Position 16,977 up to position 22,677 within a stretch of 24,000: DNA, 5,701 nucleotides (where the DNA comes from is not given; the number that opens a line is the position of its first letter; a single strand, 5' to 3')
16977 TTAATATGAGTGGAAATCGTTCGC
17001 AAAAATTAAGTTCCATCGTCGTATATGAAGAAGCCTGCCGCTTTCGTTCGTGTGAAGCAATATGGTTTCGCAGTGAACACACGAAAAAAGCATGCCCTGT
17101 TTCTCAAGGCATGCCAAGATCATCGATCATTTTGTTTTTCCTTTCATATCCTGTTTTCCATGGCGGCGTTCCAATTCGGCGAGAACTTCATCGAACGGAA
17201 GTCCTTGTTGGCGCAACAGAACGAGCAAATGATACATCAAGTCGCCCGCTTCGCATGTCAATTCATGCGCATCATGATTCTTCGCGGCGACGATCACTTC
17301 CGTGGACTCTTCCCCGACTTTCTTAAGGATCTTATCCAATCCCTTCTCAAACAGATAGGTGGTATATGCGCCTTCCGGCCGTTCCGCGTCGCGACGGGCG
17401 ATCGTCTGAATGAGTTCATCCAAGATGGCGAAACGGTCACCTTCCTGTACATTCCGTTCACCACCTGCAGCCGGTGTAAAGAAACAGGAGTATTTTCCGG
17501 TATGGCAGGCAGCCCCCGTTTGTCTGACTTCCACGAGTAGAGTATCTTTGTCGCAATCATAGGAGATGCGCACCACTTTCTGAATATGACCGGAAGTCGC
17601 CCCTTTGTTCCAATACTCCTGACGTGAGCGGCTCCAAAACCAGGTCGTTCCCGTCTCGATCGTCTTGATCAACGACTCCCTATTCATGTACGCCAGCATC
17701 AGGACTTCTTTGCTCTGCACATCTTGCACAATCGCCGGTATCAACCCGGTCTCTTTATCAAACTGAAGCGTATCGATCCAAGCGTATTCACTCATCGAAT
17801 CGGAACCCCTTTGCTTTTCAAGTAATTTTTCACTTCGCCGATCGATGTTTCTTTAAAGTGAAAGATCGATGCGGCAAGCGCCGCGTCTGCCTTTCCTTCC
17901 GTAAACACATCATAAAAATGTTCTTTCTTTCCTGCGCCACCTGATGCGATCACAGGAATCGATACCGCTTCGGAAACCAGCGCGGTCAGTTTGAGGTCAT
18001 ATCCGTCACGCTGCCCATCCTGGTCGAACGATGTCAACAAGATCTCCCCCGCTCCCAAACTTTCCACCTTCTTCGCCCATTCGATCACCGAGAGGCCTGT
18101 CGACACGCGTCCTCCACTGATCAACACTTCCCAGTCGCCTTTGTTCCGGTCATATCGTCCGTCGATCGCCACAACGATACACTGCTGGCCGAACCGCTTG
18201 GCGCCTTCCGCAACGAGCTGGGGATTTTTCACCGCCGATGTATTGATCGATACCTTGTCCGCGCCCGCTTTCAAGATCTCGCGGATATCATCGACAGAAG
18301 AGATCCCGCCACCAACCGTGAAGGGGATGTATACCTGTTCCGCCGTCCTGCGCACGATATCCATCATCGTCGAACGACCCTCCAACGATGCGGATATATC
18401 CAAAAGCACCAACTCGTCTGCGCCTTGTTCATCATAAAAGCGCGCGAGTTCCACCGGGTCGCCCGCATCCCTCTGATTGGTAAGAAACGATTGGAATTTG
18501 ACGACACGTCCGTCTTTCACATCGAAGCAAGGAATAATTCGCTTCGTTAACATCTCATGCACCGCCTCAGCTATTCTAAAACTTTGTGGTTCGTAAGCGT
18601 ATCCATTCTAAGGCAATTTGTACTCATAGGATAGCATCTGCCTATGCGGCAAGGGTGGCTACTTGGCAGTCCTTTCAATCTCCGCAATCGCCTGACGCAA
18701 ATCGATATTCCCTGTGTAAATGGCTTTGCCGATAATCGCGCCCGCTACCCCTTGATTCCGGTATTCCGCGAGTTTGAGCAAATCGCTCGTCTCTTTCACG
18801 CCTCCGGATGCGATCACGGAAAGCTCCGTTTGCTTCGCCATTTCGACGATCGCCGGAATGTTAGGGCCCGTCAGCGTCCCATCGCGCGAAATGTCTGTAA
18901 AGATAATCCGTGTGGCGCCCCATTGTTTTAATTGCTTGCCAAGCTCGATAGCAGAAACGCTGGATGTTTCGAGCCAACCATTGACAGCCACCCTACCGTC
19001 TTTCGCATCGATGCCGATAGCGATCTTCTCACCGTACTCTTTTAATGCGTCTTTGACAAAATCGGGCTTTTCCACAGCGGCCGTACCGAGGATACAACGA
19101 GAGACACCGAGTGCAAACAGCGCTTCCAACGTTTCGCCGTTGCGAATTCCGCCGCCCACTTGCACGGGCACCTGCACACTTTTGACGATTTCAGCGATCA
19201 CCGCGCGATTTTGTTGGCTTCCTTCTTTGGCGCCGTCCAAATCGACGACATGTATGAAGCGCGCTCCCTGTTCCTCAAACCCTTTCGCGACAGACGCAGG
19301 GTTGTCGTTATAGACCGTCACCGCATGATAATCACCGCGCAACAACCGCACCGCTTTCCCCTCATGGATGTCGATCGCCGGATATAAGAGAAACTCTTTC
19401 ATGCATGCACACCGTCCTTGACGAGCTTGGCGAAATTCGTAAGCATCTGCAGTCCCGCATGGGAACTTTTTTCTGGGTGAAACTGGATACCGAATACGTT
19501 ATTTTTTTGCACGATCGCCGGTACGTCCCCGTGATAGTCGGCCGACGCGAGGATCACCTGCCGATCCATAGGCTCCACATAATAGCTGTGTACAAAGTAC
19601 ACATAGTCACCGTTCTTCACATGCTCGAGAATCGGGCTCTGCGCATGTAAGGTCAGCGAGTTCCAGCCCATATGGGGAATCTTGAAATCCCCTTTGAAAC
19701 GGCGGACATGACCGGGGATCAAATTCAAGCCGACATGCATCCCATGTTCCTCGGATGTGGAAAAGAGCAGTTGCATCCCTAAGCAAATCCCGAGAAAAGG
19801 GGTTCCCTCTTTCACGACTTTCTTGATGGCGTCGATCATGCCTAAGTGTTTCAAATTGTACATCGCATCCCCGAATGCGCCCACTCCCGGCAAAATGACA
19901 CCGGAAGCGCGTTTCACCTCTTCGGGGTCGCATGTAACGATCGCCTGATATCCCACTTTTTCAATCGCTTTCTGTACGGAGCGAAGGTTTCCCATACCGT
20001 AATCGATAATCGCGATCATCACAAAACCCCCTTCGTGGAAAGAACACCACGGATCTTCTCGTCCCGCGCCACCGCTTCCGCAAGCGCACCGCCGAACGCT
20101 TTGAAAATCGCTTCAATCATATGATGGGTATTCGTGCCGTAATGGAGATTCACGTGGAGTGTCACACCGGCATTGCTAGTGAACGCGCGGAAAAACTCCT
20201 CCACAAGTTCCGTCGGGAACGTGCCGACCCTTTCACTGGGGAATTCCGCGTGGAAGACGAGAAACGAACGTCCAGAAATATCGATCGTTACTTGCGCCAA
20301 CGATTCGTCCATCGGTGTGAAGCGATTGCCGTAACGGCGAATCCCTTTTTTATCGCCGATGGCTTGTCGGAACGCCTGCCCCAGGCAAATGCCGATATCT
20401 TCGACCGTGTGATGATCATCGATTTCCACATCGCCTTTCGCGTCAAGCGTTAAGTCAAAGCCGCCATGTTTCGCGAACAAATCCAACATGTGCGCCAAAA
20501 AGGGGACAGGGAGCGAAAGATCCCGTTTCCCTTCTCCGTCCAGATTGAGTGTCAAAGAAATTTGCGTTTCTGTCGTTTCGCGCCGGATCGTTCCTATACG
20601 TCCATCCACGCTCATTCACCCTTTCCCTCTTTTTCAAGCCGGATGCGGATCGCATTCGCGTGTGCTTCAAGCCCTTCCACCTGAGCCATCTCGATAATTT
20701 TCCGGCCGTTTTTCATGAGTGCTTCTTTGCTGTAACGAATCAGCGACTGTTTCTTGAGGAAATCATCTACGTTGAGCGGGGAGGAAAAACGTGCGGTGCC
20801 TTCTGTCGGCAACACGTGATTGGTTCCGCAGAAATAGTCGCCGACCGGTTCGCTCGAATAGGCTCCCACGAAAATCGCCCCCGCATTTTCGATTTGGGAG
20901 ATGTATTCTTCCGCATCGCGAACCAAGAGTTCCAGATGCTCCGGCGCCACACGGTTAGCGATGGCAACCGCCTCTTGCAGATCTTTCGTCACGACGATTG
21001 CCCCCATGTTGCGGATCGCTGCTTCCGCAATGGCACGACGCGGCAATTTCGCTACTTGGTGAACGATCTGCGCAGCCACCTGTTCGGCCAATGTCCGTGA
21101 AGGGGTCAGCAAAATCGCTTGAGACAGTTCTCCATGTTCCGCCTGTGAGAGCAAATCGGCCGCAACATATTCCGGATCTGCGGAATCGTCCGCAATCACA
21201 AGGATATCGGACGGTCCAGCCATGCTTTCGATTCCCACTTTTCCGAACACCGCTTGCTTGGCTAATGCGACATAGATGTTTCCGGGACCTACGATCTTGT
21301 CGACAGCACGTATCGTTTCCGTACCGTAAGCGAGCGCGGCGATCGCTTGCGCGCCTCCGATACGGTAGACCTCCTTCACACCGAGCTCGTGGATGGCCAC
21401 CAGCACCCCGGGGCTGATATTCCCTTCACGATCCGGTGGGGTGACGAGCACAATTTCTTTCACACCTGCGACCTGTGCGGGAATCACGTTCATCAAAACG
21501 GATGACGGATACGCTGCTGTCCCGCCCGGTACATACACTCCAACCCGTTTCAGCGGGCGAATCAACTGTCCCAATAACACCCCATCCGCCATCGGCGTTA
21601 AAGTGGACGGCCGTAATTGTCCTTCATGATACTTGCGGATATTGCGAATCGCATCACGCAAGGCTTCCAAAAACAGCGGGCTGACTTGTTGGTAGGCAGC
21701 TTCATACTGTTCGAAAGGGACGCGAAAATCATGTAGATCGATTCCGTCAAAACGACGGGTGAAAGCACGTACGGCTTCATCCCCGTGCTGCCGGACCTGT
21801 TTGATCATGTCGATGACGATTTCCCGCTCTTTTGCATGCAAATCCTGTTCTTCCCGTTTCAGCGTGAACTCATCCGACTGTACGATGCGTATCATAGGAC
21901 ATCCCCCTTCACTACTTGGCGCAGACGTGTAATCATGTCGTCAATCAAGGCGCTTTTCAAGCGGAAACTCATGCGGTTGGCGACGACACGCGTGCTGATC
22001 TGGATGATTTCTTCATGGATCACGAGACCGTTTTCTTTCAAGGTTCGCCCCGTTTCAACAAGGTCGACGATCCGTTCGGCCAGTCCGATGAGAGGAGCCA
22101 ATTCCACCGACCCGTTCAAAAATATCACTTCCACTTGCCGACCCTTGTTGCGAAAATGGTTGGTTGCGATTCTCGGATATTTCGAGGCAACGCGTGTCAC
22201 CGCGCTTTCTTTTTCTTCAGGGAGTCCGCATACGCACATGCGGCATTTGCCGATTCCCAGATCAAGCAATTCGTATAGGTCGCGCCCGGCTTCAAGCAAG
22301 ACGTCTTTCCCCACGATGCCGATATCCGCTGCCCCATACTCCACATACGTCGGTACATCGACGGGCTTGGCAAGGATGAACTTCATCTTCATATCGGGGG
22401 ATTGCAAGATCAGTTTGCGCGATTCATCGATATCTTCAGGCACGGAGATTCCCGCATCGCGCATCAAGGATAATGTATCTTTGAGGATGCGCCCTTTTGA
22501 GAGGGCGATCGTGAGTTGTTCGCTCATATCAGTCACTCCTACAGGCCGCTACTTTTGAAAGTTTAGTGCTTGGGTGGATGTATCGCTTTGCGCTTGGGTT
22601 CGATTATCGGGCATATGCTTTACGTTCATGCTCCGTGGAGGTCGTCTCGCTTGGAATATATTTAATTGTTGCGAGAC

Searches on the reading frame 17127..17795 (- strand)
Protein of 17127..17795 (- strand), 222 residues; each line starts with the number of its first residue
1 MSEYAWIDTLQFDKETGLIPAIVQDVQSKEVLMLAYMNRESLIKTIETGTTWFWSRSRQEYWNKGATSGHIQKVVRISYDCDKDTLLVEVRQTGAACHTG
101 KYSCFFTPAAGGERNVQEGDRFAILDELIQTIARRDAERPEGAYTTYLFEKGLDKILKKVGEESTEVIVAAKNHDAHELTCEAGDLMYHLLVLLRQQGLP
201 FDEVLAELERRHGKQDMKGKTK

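Call 7: search_protein_families(library=pfam, proteins=[window:17127-17795:-])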
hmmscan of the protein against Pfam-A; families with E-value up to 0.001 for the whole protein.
window:17127-17795:- (222 aa): 3 families
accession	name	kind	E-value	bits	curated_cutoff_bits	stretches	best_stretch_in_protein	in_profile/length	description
PF01502.23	PRA-CH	-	6.3e-37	125.7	27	1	33-106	1-74/74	Phosphoribosyl-AMP cyclohydrolase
PF01503.22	PRA-PH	-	2.3e-24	86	21.3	1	126-212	2-86/86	Phosphoribosyl-ATP pyrophosphohydrolase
PF03819.22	MazG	-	1.2e-05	25.9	22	1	154-207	4-61/74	MazG nucleotide pyrophosphohydrolase domain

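Call 42: find_encoding_contigs(protein=window:17127-17795:-, flank=10000, max_places=3)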
Protein window:17127-17795:- (222 aa): 1 contig read that carries it; 1 place shown.
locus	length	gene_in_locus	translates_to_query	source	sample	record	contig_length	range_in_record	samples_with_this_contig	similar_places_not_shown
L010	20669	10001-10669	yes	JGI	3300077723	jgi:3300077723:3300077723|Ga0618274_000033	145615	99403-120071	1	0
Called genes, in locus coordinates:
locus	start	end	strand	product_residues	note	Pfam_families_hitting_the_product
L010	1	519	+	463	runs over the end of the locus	PF01476:LysM, PF07501:G5, PF01551:Peptidase_M23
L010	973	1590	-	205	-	PF07336:ABATE, PF11706:zf-CGNR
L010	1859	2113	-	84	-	-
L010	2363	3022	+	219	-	PF00702:Hydrolase, PF12710:HAD, PF13419:HAD_2, PF13242:Hydrolase_like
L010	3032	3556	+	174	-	PF00132:Hexapep, PF14602:Hexapep_2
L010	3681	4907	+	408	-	PF13393:tRNA-synt_His, PF00587:tRNA-synt_2b (weak)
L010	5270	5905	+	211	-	PF01634:HisG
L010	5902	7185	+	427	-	PF00815:Histidinol_dh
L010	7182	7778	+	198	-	PF00475:IGPD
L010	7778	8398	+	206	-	PF00117:GATase, PF07685:GATase_3 (weak), PF01174:SNO, PF07722:Peptidase_C26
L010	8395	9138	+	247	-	PF00977:His_biosynth, PF05690:ThiG (faint), PF01207:Dus (faint)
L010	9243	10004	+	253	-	PF00977:His_biosynth, PF01207:Dus (faint), PF03060:NMO (weak)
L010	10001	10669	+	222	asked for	PF01502:PRA-CH, PF01503:PRA-PH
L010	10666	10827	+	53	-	-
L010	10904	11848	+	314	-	PF01210:NAD_Gly3P_dh_N (weak), PF02737:3HCDH_N, PF00725:3HCDH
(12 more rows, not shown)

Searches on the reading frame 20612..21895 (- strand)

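Call 7: search_protein_families(library=pfam, proteins=[window:20612-21895:-])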
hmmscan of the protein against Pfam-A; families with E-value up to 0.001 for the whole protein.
window:20612-21895:- (427 aa): 1 family
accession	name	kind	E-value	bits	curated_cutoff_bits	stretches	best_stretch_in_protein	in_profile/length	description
PF00815.25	Histidinol_dh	-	2.1e-174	580.8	27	1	14-420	3-411/411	Histidinol dehydrogenase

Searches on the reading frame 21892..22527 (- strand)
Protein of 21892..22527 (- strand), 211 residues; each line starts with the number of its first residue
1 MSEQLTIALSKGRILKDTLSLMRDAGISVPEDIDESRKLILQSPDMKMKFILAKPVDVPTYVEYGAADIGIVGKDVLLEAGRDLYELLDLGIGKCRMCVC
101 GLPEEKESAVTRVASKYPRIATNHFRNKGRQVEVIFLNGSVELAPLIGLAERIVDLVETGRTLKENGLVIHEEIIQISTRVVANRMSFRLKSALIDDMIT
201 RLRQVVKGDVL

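Call 7: search_protein_families(library=pfam, proteins=[window:21892-22527:-])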
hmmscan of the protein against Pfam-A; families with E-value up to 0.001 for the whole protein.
window:21892-22527:- (211 aa): 1 family
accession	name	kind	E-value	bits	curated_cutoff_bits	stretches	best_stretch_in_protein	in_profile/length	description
PF01634.23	HisG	-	4.7e-53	179.8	25.5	1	54-203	1-157/158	ATP phosphoribosyltransferase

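Call 13: find_encoding_contigs(protein=window:21892-22527:-, flank=10000, max_places=10)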
Protein window:21892-22527:- (211 aa): no gene with exactly this product is on record in the collection.

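Call 14: find_homologous_proteins(query=window:21895-22527:-, max_evalue=1e-30)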
Query window:21895-22527:- (211 aa): 7975 proteins with E <= 1e-30 among 8000 candidates; the best 120 are listed.
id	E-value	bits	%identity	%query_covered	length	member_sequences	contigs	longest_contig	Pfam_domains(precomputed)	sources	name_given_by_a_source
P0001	4.9e-129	446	100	100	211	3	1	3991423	PF01634.24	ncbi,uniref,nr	ncbi:ATP phosphoribosyltransferase [Collibacillus ludicampi]|uniref:ATP phosphoribosyltransferase n=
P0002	2.1e-114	398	89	100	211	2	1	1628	PF01634.24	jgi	jgi:ATP phosphoribosyltransferase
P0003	1.2e-112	392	87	100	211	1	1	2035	PF01634.24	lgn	-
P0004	4.3e-105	367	81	99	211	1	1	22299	PF01634.24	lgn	-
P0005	5.7e-102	357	78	99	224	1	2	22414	PF01634.24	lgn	-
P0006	2.4e-101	355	79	97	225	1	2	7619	PF01634.24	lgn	-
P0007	1.5e-100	353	80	97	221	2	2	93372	PF01634.24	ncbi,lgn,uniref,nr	ncbi:ATP phosphoribosyltransferase [Effusibacillus lacus]|uniref:ATP phosphoribosyltransferase n=1 T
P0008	4.8e-99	348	78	99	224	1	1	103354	PF01634.24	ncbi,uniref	ncbi:ATP phosphoribosyltransferase [Effusibacillus consociatus]|uniref:ATP phosphoribosyltransferase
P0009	1.9e-98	346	78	96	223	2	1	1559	PF01634.24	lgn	-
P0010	1.4e-97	343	76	98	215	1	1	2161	PF01634.24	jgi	jgi:ATP phosphoribosyltransferase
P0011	5.0e-97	341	76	99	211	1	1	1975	PF01634.24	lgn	-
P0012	6.2e-97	341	77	97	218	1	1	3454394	PF01634.24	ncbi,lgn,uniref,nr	ncbi:ATP phosphoribosyltransferase [Effusibacillus dendaii]|uniref:ATP phosphoribosyltransferase n=1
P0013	2.3e-95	336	76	97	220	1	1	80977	PF01634.24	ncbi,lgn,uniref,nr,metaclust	ncbi:ATP phosphoribosyltransferase [Effusibacillus pohliae]|uniref:ATP phosphoribosyltransferase n=1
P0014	5.1e-95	335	76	96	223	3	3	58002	PF01634.24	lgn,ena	-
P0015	6.5e-94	331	74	99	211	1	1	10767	PF01634.24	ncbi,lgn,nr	ncbi:MAG: ATP phosphoribosyltransferase [Alicyclobacillaceae bacterium]|nr:ATP phosphoribosyltransfe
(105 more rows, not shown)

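Call 15: find_encoding_contigs(protein=P0001, flank=10000, max_places=5)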
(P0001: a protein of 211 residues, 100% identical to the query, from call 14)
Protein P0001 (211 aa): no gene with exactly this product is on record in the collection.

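Call 18: find_encoding_contigs(protein=P0004, flank=4000, max_places=2)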
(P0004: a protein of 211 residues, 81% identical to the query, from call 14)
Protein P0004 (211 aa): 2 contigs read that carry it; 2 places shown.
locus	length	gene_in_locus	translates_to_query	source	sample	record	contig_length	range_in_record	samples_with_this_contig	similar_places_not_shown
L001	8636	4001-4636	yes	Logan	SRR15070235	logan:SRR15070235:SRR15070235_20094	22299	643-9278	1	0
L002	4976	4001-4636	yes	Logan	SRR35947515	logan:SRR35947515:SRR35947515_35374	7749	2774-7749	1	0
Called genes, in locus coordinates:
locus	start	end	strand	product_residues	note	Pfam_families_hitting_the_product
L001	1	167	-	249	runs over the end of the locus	PF00702:Hydrolase, PF05116:S6PP, PF08282:Hydrolase_3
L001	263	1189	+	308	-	PF01073:3Beta_HSD, PF01370:Epimerase, PF02719:Polysacc_synt_2, PF04321:RmlD_sub_bind, PF13460:NAD_binding_10, PF16363:GDP_Man_Dehyd, PF07993:NAD_binding_4 (weak)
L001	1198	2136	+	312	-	PF02603:Hpr_kinase_N, PF07475:Hpr_kinase_C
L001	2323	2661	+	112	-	PF00132:Hexapep, PF14602:Hexapep_2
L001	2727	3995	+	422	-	PF13393:tRNA-synt_His, PF00587:tRNA-synt_2b (weak)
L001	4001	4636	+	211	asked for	PF01634:HisG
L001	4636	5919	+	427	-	PF00815:Histidinol_dh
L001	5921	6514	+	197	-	PF00475:IGPD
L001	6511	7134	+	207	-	PF00117:GATase, PF07685:GATase_3, PF01174:SNO (weak), PF07722:Peptidase_C26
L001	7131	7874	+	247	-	PF00977:His_biosynth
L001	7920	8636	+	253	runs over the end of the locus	PF00977:His_biosynth, PF03060:NMO (faint)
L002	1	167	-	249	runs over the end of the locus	PF00702:Hydrolase, PF05116:S6PP, PF08282:Hydrolase_3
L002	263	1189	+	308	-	PF01073:3Beta_HSD, PF01370:Epimerase, PF02719:Polysacc_synt_2, PF04321:RmlD_sub_bind, PF13460:NAD_binding_10, PF16363:GDP_Man_Dehyd, PF07993:NAD_binding_4 (weak)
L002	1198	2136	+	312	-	PF02603:Hpr_kinase_N, PF07475:Hpr_kinase_C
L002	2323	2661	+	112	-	PF00132:Hexapep, PF14602:Hexapep_2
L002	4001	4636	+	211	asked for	PF01634:HisG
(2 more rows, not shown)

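Call 19: find_encoding_contigs(protein=P0007, flank=4000, max_places=2)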
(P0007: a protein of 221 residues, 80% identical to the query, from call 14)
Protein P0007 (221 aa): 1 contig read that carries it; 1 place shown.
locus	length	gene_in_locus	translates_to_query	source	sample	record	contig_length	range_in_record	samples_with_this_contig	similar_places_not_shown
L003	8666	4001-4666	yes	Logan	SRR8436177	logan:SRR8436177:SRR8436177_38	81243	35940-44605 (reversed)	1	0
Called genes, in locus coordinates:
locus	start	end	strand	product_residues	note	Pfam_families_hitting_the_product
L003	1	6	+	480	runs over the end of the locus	PF01476:LysM, PF07501:G5, PF01551:Peptidase_M23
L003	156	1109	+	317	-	PF07670:Gate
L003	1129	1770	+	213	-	PF00702:Hydrolase, PF12710:HAD, PF13419:HAD_2, PF13242:Hydrolase_like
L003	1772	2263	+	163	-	PF25084:LbH_EIF2B (weak), PF00132:Hexapep, PF14602:Hexapep_2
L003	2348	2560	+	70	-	-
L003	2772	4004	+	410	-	PF13393:tRNA-synt_His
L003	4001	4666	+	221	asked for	PF01634:HisG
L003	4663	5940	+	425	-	PF00815:Histidinol_dh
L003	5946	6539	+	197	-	PF00475:IGPD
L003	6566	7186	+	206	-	PF00117:GATase, PF07685:GATase_3 (weak), PF01174:SNO (weak), PF07722:Peptidase_C26 (weak)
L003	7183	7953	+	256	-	PF00977:His_biosynth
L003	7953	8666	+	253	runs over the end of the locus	PF00977:His_biosynth, PF01207:Dus (weak), PF02581:TMP-TENI (faint), PF03060:NMO (faint)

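Call 20: find_encoding_contigs(protein=P0003, flank=4000, max_places=2)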
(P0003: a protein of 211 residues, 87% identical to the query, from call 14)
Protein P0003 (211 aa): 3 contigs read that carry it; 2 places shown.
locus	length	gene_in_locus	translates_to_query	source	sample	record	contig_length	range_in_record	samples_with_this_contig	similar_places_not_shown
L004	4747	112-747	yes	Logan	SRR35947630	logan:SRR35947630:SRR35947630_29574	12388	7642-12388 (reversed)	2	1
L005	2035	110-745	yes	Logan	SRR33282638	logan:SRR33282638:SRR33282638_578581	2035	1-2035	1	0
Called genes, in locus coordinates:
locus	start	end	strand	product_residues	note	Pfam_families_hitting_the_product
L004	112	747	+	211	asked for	PF01634:HisG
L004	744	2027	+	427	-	PF00815:Histidinol_dh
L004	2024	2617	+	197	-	PF00475:IGPD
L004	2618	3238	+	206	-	PF00117:GATase, PF07685:GATase_3 (weak), PF01174:SNO, PF07722:Peptidase_C26 (weak)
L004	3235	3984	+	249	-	PF00977:His_biosynth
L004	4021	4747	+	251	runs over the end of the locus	PF00977:His_biosynth, PF03060:NMO (faint)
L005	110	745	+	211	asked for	PF01634:HisG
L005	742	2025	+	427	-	PF00815:Histidinol_dh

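Call 23: find_encoding_contigs(protein=P0002, flank=4000, max_places=3)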
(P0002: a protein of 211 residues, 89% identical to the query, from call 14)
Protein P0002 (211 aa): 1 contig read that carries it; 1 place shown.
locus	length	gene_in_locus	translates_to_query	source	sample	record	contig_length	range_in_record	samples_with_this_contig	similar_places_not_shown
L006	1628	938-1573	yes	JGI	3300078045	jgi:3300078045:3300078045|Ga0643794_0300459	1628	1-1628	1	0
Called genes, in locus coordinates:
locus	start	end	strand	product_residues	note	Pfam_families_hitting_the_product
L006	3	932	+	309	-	PF13393:tRNA-synt_His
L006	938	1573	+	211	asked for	PF01634:HisG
